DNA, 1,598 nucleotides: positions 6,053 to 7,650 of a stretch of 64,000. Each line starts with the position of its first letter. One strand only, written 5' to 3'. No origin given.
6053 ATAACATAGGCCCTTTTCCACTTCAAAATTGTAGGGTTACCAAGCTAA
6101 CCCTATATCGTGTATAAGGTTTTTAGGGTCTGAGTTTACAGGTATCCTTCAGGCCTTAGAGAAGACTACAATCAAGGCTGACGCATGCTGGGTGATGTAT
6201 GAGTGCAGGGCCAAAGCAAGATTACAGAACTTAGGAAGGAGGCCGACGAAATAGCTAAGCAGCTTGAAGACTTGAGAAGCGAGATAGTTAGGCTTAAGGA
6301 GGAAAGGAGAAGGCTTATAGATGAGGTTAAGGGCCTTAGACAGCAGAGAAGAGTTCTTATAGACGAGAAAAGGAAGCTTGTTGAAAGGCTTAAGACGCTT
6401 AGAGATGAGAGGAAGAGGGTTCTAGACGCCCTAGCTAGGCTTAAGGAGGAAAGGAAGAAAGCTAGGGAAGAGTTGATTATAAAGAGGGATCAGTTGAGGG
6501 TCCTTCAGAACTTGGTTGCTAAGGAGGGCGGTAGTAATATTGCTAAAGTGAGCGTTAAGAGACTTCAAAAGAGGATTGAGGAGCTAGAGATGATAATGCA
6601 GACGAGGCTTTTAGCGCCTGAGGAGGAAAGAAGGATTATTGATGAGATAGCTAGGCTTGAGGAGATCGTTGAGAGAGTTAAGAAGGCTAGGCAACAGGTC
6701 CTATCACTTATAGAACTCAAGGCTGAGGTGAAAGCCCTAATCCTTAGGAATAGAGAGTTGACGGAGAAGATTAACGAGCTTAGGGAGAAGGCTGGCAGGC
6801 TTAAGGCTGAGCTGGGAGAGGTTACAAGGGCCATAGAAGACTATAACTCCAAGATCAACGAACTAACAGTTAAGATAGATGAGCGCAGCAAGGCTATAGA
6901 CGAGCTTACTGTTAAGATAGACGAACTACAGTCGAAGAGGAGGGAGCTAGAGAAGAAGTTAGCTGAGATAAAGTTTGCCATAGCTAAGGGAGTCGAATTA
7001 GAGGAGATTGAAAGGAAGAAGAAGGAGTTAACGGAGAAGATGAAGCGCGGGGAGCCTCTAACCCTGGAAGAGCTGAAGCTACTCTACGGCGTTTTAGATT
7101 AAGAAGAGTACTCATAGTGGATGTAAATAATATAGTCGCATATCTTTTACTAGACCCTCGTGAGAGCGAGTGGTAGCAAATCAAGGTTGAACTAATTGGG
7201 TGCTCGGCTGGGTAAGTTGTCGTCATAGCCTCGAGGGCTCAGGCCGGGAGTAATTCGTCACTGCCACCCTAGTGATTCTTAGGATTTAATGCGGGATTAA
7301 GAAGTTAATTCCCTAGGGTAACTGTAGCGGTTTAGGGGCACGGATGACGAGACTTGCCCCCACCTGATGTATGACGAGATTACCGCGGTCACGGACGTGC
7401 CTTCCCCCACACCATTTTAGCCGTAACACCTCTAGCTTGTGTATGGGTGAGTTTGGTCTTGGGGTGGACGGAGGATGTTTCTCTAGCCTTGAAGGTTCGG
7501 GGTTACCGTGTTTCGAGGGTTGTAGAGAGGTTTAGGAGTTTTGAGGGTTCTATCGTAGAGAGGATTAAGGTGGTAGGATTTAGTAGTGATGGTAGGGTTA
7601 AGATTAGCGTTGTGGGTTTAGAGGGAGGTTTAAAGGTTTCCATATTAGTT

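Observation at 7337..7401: Unannotated dual-guide box C/D sRNA aimed at the 16S rRNA 530-loop helix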

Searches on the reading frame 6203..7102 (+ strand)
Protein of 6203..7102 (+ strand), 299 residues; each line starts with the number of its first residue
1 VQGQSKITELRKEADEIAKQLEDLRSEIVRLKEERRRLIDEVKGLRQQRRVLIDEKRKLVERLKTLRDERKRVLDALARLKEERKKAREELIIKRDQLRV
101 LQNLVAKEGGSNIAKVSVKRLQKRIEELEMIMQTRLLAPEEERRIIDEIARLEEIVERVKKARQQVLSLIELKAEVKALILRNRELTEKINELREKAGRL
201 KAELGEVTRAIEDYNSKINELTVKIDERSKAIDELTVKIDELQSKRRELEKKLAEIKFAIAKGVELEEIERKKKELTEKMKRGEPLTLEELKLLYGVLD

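Call 64: search_protein_families(library=pfam, proteins=[window:6203-7102:+], max_evalue=0.01)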
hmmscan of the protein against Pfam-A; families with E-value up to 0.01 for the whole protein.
window:6203-7102:+ (299 aa): 10 families
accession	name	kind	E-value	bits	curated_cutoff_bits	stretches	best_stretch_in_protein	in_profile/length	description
PF25450.1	Rab11-FIP3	-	1.7e-05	25.6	31.9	1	4-67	60-123/125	Rab11-FIP3-like domain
PF06103.16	DUF948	-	5.2e-05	23.8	37.2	1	179-249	17-87/89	Bacterial protein of unknown function (DUF948)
PF24627.1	PUMA_CC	-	0.00016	22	30.1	1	218-282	3-68/74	PUMA coiled-coil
PF13863.11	DUF4200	-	0.00079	20.2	29.7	1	176-256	26-106/119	Domain of unknown function (DUF4200)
PF23435.1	DUF7121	-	0.0017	18.3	29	1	82-292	91-299/307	Family of unknown function (DUF7121)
PF15960.10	DUF4763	-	0.0019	17.9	30.1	1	139-253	36-157/236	Domain of unknown function (DUF4763)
PF11932.13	DUF3450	-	0.0041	16.9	32.6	1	172-257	21-106/241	Protein of unknown function (DUF3450)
PF04859.17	DUF641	-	0.0042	17.9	27.6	1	157-252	37-127/127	Plant protein of unknown function (DUF641)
PF25762.1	HAUS1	-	0.0069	16.7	40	1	166-287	106-225/236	HAUS augmin-like complex subunit 1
PF20667.3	Sec10_N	-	0.0078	16.8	27.4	0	149-209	26-84/118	Exocyst complex component Sec10, N-terminal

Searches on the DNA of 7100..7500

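Call 4: search_rna_families(source=window, start=7100, end=7500, threshold=evalue, max_evalue=10, show_alignments=4)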
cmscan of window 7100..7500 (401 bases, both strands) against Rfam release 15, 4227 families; matches with E-value up to 10: 9.
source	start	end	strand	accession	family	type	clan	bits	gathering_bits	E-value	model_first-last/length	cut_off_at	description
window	7340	7398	+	RF00095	snoPyro_CD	Gene; snRNA; snoRNA; CD-box;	CL00132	26.4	45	0.0016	1-58/58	no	Pyrococcus C/D box small nucleolar RNA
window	7202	7265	-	RF01149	sR10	Gene; snRNA; snoRNA; CD-box;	-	15.9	45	0.1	1-54/54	no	Small nucleolar RNA sR10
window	7342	7393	+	RF01138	sR23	Gene; snRNA; snoRNA; CD-box;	-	15.7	45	0.12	1-54/54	no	Small nucleolar RNA sR23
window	7260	7326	+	RF03344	mir-5365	Gene; miRNA;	-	15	70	3.8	1-78/78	no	mir-5365 microRNA precursor family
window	7337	7400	+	RF01129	sR44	Gene; snRNA; snoRNA; CD-box;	-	13.7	45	0.61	1-55/55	no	Small nucleolar RNA sR44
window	7202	7265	-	RF01122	sR39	Gene; snRNA; snoRNA; CD-box;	-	11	50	2.8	1-56/56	no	Small nucleolar RNA sR39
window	7340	7388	+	RF01149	sR10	Gene; snRNA; snoRNA; CD-box;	-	10.4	45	4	1-54/54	no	Small nucleolar RNA sR10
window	7340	7388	+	RF01152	sR1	Gene; snRNA; snoRNA; CD-box;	-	10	45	3.9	1-57/57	no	Small nucleolar RNA sR1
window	7340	7378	+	RF01126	sR41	Gene; snRNA; snoRNA; CD-box;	-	9.7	54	8.1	1-53/53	no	Small nucleolar RNA sR41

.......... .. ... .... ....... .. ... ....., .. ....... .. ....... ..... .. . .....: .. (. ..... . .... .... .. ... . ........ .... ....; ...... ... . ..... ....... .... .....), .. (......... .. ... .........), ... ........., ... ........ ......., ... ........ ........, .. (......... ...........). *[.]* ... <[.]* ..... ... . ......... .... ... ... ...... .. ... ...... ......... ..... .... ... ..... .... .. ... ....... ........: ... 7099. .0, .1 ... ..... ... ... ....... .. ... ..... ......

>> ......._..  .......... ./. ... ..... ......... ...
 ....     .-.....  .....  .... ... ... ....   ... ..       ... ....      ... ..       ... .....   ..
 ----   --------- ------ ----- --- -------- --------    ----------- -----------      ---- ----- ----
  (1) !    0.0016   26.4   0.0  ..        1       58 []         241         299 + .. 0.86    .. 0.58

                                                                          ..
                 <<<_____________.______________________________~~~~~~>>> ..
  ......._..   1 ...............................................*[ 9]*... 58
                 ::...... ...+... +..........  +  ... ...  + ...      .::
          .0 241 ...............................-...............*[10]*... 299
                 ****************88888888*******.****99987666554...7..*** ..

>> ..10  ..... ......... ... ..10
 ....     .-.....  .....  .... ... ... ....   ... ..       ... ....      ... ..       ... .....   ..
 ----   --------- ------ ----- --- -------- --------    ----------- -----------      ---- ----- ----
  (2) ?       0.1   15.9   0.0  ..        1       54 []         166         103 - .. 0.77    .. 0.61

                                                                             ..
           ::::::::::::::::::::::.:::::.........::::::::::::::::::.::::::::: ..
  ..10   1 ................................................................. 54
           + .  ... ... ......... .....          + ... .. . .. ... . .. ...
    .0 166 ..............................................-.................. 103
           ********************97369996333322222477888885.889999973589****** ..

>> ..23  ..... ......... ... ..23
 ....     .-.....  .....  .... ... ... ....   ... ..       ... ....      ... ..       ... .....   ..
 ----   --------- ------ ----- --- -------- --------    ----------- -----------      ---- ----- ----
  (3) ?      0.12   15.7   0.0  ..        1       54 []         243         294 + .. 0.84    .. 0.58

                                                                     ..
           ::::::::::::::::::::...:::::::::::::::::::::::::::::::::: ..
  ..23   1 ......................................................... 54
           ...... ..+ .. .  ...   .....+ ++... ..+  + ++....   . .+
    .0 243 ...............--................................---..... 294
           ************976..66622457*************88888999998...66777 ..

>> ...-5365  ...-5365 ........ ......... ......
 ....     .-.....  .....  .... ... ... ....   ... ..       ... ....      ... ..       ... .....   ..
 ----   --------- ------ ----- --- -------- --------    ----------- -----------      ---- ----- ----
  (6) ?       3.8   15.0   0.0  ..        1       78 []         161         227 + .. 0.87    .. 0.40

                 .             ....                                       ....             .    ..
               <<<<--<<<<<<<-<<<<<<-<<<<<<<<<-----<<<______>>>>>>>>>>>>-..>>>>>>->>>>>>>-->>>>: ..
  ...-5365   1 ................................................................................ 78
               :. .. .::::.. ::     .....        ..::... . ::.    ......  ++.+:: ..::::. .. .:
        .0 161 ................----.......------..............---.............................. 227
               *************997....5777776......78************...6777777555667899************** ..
